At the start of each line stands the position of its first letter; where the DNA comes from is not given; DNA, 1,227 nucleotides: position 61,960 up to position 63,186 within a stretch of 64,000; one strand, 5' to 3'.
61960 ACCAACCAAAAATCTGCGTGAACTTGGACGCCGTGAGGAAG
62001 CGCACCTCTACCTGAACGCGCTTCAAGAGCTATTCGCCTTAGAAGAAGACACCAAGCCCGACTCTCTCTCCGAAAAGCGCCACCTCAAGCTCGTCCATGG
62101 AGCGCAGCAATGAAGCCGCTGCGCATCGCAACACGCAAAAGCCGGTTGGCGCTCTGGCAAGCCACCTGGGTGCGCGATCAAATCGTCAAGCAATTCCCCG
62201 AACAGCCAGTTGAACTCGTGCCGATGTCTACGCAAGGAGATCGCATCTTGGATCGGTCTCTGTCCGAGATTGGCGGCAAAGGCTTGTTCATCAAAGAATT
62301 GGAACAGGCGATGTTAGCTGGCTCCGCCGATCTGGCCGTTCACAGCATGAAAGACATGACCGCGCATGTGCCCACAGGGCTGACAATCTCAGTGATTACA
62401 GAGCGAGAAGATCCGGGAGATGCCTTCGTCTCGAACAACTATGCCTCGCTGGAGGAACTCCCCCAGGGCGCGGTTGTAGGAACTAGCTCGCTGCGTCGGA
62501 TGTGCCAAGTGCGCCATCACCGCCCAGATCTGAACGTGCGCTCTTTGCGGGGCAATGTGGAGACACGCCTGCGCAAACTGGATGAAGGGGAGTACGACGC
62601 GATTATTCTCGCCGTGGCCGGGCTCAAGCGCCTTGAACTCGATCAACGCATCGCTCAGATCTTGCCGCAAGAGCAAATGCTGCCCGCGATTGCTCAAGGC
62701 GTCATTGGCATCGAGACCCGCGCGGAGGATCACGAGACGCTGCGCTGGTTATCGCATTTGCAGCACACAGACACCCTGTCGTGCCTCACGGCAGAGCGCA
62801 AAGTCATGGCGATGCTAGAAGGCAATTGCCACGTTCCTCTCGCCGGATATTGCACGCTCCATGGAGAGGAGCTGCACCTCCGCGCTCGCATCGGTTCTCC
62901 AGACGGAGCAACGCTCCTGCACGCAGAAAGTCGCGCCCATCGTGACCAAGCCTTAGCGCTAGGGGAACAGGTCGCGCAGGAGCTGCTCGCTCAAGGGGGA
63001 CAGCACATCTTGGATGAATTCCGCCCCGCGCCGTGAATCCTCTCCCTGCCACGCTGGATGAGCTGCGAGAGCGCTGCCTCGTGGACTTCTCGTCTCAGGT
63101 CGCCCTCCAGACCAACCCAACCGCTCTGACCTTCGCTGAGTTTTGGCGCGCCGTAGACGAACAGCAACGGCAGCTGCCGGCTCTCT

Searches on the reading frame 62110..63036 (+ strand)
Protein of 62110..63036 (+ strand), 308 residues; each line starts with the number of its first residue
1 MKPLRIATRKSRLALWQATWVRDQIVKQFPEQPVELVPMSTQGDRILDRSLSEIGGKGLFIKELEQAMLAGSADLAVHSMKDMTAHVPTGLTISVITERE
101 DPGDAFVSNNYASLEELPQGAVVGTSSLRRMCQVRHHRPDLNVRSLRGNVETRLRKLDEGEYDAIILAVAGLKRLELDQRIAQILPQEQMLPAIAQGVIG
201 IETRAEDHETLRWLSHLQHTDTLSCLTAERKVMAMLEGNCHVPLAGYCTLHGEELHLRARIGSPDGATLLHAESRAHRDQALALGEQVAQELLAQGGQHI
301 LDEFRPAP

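Call 67: search_protein_families(library=pfam, proteins=[window:62110-63036:+], max_evalue=0.00001)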
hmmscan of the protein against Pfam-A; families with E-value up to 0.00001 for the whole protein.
window:62110-63036:+ (308 aa): 2 families
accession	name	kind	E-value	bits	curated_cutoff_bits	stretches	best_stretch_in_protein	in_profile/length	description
PF01379.25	Porphobil_deam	-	3.6e-88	295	22.1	1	4-210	1-205/207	Porphobilinogen deaminase, dipyromethane cofactor binding domain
PF03900.20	Porphobil_deamC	-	3.6e-15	56.5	26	1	224-293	2-73/74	Porphobilinogen deaminase, C-terminal domain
